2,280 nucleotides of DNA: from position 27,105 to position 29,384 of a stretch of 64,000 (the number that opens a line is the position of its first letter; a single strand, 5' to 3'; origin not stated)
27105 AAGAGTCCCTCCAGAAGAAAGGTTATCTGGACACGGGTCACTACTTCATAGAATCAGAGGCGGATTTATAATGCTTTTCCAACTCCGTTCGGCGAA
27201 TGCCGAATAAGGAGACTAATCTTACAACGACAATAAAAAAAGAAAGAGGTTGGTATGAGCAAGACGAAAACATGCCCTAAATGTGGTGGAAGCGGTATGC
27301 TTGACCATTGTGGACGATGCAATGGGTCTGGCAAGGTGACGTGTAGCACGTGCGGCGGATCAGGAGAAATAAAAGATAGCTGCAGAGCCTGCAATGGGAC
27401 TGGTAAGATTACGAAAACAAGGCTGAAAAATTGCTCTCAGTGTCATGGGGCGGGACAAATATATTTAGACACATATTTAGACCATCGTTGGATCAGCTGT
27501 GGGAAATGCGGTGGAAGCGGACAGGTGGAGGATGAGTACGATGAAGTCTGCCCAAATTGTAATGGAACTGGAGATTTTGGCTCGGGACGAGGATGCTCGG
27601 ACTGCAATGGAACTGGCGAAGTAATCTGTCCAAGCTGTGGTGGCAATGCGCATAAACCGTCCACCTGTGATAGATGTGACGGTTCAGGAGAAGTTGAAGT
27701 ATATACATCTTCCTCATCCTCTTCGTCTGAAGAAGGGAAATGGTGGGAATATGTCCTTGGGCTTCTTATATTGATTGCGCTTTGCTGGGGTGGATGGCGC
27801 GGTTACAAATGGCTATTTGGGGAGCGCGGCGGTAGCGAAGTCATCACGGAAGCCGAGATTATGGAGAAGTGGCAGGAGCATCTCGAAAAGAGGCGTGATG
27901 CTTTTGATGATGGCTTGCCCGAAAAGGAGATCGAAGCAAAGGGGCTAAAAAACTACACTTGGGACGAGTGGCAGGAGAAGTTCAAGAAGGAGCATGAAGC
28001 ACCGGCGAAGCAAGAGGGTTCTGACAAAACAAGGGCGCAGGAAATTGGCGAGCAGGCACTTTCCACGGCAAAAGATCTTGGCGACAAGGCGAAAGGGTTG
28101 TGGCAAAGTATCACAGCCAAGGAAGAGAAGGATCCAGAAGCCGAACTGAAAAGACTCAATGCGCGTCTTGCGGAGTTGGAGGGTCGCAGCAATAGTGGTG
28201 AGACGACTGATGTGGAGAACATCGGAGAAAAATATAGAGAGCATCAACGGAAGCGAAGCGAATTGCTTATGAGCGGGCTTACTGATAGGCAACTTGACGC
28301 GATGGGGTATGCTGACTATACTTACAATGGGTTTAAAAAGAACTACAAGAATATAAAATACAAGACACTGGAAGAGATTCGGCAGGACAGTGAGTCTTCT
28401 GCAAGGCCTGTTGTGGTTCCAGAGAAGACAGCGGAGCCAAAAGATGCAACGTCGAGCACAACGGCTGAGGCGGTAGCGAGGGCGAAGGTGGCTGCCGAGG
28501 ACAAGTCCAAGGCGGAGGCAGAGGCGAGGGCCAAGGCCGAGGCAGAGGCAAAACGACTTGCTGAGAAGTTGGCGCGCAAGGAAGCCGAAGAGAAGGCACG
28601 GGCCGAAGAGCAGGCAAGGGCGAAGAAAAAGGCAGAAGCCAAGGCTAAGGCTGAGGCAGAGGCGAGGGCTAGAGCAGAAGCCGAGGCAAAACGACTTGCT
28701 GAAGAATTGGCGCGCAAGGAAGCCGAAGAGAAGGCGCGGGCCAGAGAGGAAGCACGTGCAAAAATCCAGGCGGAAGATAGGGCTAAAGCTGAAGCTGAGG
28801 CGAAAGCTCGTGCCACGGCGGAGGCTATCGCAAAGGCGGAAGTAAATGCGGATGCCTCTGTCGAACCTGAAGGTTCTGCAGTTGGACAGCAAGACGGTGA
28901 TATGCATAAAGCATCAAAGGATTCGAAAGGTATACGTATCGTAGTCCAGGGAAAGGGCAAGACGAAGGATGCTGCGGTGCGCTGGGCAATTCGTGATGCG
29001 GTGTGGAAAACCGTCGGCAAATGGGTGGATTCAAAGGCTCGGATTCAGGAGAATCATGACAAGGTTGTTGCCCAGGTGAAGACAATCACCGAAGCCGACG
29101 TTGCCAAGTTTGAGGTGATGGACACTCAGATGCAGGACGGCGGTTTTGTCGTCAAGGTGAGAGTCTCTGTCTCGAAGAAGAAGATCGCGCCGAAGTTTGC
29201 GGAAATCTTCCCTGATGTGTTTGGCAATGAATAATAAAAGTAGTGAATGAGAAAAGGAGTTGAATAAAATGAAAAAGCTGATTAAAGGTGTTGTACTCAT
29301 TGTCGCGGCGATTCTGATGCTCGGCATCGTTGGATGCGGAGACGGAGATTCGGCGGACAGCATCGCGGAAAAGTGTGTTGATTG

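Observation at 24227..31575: Candidate novel multi-gene system: ZnR-L12CTDx3-FGE protein, four small proteins, CxxCxGxG-array membrane protein, lipoprotein, ZnR-TerB-AAA+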

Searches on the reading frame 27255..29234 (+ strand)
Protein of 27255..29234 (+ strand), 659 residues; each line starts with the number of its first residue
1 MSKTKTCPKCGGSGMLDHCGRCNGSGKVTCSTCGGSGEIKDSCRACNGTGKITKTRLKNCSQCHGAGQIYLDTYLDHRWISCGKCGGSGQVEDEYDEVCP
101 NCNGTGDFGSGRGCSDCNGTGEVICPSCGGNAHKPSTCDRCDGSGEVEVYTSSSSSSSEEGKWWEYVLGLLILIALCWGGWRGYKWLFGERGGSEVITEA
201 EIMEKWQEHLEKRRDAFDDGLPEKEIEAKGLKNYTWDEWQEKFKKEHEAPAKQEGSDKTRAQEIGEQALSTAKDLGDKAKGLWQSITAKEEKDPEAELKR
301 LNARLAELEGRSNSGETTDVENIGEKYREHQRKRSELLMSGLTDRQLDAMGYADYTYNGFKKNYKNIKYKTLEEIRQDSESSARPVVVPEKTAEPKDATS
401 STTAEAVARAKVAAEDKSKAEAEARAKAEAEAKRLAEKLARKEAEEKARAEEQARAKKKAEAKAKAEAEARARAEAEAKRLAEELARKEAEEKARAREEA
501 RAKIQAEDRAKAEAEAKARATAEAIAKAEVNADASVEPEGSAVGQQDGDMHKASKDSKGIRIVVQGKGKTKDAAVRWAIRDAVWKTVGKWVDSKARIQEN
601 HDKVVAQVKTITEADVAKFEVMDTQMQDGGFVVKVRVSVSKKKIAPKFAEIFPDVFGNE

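Call 5: search_protein_families(library=pfam, proteins=[window:27255-29234:+], max_evalue=0.1)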
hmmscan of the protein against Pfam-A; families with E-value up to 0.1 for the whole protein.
window:27255-29234:+ (659 aa): 3 families
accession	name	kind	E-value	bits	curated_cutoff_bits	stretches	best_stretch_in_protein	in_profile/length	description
PF00684.25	DnaJ_CXXCXGXG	-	1.1e-11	45.2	32.7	3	43-106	1-65/65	DnaJ central domain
PF23733.2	GRXCR1-2_C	-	0.013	15.8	26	0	76-128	6-46/47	GRXCR1/2, C-terminal domain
PF15777.11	Anti-TRAP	-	0.032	14.7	32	1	38-69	8-42/59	Tryptophan RNA-binding attenuator protein inhibitory protein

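Call 6: search_protein_families(library=padloc, proteins=[window:27255-29234:+], max_evalue=0.1)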
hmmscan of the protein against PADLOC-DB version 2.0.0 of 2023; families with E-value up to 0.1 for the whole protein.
window:27255-29234:+ (659 aa): 0 families

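Call 28: find_homologous_proteins(query=window:27255-29234:+, max_evalue=0.00001)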
Query window:27255-29234:+ (659 aa): 250 proteins with E <= 0.00001 among 8000 candidates; the best 120 are listed.
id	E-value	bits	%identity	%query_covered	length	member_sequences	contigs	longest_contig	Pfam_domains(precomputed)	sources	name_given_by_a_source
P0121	0.0e+0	1283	90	100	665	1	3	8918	PF00684.26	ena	-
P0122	0.0e+0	1100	78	100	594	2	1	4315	PF00684.26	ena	-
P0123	0.0e+0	1031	90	60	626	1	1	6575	PF00684.26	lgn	-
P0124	1.5e-296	1003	100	74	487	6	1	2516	-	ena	-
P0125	6.8e-267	905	91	75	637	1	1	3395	-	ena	-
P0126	7.8e-242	823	82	75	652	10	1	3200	-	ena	-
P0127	1.4e-234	799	75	75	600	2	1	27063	-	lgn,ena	-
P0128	7.6e-234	796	68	27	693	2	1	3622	PF00684.26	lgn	-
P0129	4.6e-219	747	53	100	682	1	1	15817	PF00684.26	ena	-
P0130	2.8e-190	652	69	75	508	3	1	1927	-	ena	-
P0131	3.7e-185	635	66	74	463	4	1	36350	-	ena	-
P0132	6.4e-179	615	61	56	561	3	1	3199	PF00684.26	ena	-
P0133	1.8e-162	560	91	48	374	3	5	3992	-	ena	-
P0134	6.3e-160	552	63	69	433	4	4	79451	-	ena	-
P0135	1.8e-126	442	52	75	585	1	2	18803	-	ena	-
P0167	2.2e-97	345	49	51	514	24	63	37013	-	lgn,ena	-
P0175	7.7e-82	294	47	69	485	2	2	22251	-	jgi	-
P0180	7.3e-57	212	53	40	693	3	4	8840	PF03781.23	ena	-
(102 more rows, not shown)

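Call 29: find_encoding_contigs(protein=P0129, flank=10000, max_places=2)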
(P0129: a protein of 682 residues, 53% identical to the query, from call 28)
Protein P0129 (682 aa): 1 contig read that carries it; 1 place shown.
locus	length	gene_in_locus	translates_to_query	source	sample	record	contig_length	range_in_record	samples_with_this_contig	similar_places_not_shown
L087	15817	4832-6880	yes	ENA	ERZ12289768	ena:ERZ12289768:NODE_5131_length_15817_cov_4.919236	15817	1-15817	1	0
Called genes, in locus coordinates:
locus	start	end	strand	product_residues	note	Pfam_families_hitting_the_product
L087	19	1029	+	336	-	PF00069:Pkinase, PF07714:PK_Tyr_Ser-Thr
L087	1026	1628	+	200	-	-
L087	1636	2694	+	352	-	-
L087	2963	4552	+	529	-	PF10571:UPF0547 (faint), PF12773:DZR, PF13240:Zn_Ribbon_1, PF13248:Zn_ribbon_3 (faint), PF03781:FGE-sulfatase, PF00542:Ribosomal_L12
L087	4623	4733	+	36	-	-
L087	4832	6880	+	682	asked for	PF00684:DnaJ_CXXCXGXG (weak)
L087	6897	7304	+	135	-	-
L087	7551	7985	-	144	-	-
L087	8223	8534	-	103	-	PF05016:ParE_toxin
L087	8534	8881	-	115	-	PF02604:PhdYeFM_antitox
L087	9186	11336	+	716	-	-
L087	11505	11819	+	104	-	-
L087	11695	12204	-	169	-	-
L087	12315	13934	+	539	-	PF13240:Zn_Ribbon_1 (weak), PF01364:Peptidase_C25 (weak)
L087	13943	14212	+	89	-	-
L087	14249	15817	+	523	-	?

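Call 30: find_encoding_contigs(protein=P0134, flank=10000, max_places=2)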
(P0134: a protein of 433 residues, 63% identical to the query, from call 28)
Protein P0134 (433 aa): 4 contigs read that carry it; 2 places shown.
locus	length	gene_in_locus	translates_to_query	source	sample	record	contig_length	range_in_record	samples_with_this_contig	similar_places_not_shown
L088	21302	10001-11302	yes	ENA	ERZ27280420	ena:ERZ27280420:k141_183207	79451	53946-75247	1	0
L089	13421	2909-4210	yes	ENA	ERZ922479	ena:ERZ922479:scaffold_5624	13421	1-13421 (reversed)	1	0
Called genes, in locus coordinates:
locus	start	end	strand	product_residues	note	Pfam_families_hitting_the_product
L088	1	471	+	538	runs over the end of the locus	-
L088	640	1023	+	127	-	PF07233:DUF1425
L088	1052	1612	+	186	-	PF13036:LpoB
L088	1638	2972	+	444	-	PF20891:DUF6844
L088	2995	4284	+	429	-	-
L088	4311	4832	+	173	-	-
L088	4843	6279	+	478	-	-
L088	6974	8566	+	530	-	PF10571:UPF0547 (faint), PF12773:DZR, PF13240:Zn_Ribbon_1 (weak), PF13248:Zn_ribbon_3 (faint), PF00542:Ribosomal_L12, PF03781:FGE-sulfatase, PF00542:Ribosomal_L12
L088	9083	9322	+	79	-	-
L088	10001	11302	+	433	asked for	-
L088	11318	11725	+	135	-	-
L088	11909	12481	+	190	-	-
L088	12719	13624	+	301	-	PF00004:AAA, PF17866:AAA_lid_6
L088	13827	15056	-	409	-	PF01637:ATPase_2 (weak), PF13173:AAA_14, PF13635:DUF4143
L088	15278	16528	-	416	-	PF05448:AXE1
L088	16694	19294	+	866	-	PF08531:Bac_rhamnosid_N, PF05592:Bac_rhamnosid, PF17389:Bac_rhamnosid6H, PF17390:Bac_rhamnosid_C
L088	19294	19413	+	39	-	-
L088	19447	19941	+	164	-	PF00160:Pro_isomerase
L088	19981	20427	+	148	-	PF01502:PRA-CH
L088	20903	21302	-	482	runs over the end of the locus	PF02449:Glyco_hydro_42, PF16116:DUF4832 (weak)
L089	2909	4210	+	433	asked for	-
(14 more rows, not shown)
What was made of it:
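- A-F-G are adjacent in L087 and A..F-G-H in L088 (calls 29, 30).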

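Call 31: find_encoding_contigs(protein=P0167, flank=10000, max_places=3)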
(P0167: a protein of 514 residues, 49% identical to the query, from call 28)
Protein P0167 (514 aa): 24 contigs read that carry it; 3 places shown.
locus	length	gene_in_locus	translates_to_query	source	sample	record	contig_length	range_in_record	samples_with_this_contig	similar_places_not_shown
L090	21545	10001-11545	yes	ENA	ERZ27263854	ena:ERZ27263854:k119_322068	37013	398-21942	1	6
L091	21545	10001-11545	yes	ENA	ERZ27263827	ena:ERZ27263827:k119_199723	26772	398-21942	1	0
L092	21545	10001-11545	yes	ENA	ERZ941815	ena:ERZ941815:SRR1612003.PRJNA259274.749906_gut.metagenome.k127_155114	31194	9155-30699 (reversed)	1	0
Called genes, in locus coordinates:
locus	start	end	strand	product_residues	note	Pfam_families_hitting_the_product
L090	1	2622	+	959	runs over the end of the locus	-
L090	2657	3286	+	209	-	PF00475:IGPD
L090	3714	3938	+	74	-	-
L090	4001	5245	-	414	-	PF13173:AAA_14, PF13635:DUF4143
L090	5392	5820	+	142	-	-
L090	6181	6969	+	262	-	PF12773:DZR, PF13240:Zn_Ribbon_1, PF00542:Ribosomal_L12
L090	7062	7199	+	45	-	-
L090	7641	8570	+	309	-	PF08867:FRG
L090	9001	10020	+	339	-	PF04055:Radical_SAM, PF13186:SPASM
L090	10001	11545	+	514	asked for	-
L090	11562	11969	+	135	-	-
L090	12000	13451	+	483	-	PF04055:Radical_SAM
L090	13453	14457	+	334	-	PF04909:Amidohydro_2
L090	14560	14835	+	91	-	-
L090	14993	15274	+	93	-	-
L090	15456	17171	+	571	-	PF00004:AAA, PF17866:AAA_lid_6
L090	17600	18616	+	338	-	PF00044:Gp_dh_N, PF02800:Gp_dh_C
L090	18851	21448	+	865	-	PF14307:Glyco_tran_WbsX, PF16317:Glyco_hydro_99 (weak)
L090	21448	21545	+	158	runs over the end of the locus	PF02542:YgbB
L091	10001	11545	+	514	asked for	-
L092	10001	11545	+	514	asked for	-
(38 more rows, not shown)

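Call 39: search_protein_families(library=ncbifam, proteins=[window:27255-29234:+], max_evalue=0.1)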
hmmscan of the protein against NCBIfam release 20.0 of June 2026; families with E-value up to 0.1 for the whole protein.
window:27255-29234:+ (659 aa): 4 families
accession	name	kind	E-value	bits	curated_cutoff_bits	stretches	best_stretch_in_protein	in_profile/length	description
TIGR02794.1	tolA_full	equivalog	9.2e-10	38.3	59.45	2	436-611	128-287/362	cell envelope integrity protein TolA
NF058604.1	RtpA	equivalog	1.2e-05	25.3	65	2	94-123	7-35/50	anti-TRAP protein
TIGR02349.1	DnaJ_bact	equivalog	4.4e-05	23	377.2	2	78-149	142-214/354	molecular chaperone DnaJ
NF008035.0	PRK10767.1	subfamily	5.8e-05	22.3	338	2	40-106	141-204/374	molecular chaperone DnaJ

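Call 40: search_protein_families(library=phrogs, proteins=[window:27255-29234:+], max_evalue=0.01)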
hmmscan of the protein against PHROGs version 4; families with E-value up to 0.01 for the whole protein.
window:27255-29234:+ (659 aa): 3 families
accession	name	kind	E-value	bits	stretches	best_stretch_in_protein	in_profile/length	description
phrog_9961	-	unknown function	1.7e-07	32.8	0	79-108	7-38/99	-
phrog_6060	-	transcription regulation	0.0021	19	0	113-150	15-52/61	anti-termination protein Q-like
phrog_3931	-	unknown function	0.0084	17.2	0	96-122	29-55/59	-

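Call 49: find_encoding_contigs(protein=P0180, flank=10000, max_places=3)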
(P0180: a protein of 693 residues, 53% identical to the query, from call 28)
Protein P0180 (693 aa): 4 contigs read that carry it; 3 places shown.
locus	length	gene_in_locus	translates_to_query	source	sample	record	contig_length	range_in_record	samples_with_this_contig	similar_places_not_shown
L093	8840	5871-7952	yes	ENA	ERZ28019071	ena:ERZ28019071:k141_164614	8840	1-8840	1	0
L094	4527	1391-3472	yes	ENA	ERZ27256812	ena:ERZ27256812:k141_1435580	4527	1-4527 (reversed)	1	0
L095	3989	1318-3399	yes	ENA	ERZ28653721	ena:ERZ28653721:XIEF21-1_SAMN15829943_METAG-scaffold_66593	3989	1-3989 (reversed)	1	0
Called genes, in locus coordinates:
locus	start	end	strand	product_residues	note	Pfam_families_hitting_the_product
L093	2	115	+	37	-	?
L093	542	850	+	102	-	-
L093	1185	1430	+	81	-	-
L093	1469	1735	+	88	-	-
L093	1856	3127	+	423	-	PF04055:Radical_SAM, PF13186:SPASM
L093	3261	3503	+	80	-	-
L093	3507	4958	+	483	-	PF04055:Radical_SAM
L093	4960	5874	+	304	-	PF04909:Amidohydro_2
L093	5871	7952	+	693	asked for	PF03781:FGE-sulfatase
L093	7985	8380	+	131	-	-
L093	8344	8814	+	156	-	-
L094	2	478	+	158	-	?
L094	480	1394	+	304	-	PF04909:Amidohydro_2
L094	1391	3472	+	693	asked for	PF03781:FGE-sulfatase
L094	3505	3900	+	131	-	-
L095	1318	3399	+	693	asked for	PF03781:FGE-sulfatase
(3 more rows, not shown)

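Call 50: find_encoding_contigs(protein=P0175, flank=10000, max_places=2)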
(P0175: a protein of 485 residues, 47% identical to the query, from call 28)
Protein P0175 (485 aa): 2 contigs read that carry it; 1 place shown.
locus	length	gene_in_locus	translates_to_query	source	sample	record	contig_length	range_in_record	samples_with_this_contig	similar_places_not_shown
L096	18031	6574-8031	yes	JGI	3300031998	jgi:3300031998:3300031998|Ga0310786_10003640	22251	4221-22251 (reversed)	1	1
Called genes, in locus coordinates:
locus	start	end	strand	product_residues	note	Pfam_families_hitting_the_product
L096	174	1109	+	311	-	-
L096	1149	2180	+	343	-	-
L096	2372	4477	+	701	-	PF00580:UvrD-helicase, PF13245:AAA_19, PF13604:AAA_30 (faint), PF13361:UvrD_C, PF13538:UvrD_C_2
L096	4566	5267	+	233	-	PF01784:DUF34_NIF3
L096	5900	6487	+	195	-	-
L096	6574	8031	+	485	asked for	-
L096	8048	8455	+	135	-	-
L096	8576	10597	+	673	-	-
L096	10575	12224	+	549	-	-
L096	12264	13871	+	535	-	-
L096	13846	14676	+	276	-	-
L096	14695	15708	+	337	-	-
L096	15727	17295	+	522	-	-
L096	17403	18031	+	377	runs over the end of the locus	-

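Call 80: search_protein_families(library=pfam, proteins=[L087:9186-11336:+, L087:1636-2694:+, L087:1026-1628:+, L096:10575-12224:+, L096:12264-13871:+, L090:7641-8570:+], max_evalue=0.01)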
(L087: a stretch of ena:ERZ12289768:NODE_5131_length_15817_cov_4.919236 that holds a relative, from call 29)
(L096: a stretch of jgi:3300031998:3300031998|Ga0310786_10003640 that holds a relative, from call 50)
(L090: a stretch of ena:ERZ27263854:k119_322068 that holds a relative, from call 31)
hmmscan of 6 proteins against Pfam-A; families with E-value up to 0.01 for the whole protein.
L087:9186-11336:+ (716 aa): 0 families

L087:1636-2694:+ (352 aa): 0 families

L087:1026-1628:+ (200 aa): 1 family
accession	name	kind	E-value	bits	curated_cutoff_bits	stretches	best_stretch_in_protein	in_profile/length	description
PF04542.20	Sigma70_r2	-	7.5e-05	22.9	24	1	34-98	5-69/71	Sigma-70 region 2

L096:10575-12224:+ (549 aa): 1 family
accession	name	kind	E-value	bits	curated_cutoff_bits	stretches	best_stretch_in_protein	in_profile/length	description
PF16548.10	FlgT_N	-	0.002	19.1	28.8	1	78-151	14-85/87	Flagellar assembly protein T, N-terminal domain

L096:12264-13871:+ (535 aa): 1 family
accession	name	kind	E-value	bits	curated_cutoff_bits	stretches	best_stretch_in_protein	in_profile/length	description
PF11850.13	DUF3370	-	0.0081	15.5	25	0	156-248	127-219/422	Protein of unknown function (DUF3370)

L090:7641-8570:+ (309 aa): 1 family
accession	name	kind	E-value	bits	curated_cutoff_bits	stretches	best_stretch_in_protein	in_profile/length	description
PF08867.16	FRG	-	2.3e-14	54.5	25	1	35-170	3-88/94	FRG domain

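Call 98: search_protein_families(library=padloc, proteins=[L090:7641-8570:+, L090:9001-10020:+, L090:12000-13451:+, L090:13453-14457:+, L090:4001-5245:-, L087:9186-11336:+], max_evalue=0.001)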
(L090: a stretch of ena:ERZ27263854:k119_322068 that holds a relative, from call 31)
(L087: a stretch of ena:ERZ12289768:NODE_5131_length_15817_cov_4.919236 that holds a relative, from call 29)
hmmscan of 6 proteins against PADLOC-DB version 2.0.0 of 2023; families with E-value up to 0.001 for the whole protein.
L090:7641-8570:+ (309 aa): 13 families
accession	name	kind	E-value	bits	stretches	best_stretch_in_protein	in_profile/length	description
PDLC04936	PDC-S15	-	2.3e-21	74.5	1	135-187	90-142/300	-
PDLC04938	PDC-S15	-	4.7e-21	73.4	1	106-297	88-265/276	-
PDLC04933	PDC-S15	-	6.6e-20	69.8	1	121-188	61-127/286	-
PDLC04926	PDC-S15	-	1.7e-19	68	1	18-185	18-132/300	-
PDLC04937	PDC-S15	-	7.5e-19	66.3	1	117-296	67-242/254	-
PDLC04927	PDC-S15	-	2.3e-14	51.1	1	140-178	88-126/422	-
PDLC04939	PDC-S15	-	2.6e-10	37.8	1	139-170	80-111/487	-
PDLC04929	PDC-S15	-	5.4e-10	37.6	1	106-186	60-143/308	-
PDLC04932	PDC-S15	-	7e-10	36.8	1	138-178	109-149/324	-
PDLC04930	PDC-S15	-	2.9e-09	34.4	1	144-177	88-121/380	-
PDLC04931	PDC-S15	-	8e-09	33.7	1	142-293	130-263/282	-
PDLC04940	PDC-S15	-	4.4e-06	24.5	1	142-195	127-180/280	-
PDLC04934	PDC-S15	-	1.6e-05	22.1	1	105-173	77-153/416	-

L090:9001-10020:+ (339 aa): 1 family
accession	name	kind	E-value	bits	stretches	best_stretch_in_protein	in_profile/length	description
PDLC02903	pVip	-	3.3e-07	28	1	19-243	32-243/257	Viperins not associated with kinases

L090:12000-13451:+ (483 aa): 3 families
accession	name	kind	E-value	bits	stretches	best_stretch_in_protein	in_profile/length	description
PDLC02903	pVip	-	1.4e-16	58.7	1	145-293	4-154/257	Viperins not associated with kinases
PDLC02904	pVip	-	1.2e-12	46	1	146-293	8-158/262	Viperins associated with kinases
PDLC02905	pVip-kinase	-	1.4e-05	22.6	1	97-318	141-372/474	Viperin-kinase fusion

L090:13453-14457:+ (334 aa): 0 families

L090:4001-5245:- (414 aa): 7 families
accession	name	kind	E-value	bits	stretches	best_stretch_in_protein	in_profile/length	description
PDLC04790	PDC-S01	-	5.5e-50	168.3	1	10-403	5-410/422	-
PDLC04789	PDC-S01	-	1.7e-34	117.5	1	20-364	3-344/375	-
PDLC04787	PDC-S01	-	3.2e-26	90.1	1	12-352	5-350/412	-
PDLC04791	PDC-S01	-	8.4e-19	65.5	1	21-150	4-143/395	-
PDLC04786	PDC-S01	-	2.2e-15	54.3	2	23-157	8-153/439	-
PDLC04792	PDC-S01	-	1.4e-10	38.4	1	21-158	4-152/452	-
PDLC04788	PDC-S01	-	7e-08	29.8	0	28-157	12-150/448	-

L087:9186-11336:+ (716 aa): 0 families
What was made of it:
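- Sister cassettes hit PDC-S01 (5.5e-50), PDC-S15 (2e-21) and pVip (1.4e-16) (call 98). It is embedded among PADLOC candidates and toxin-antitoxin genes (calls 29, 98).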
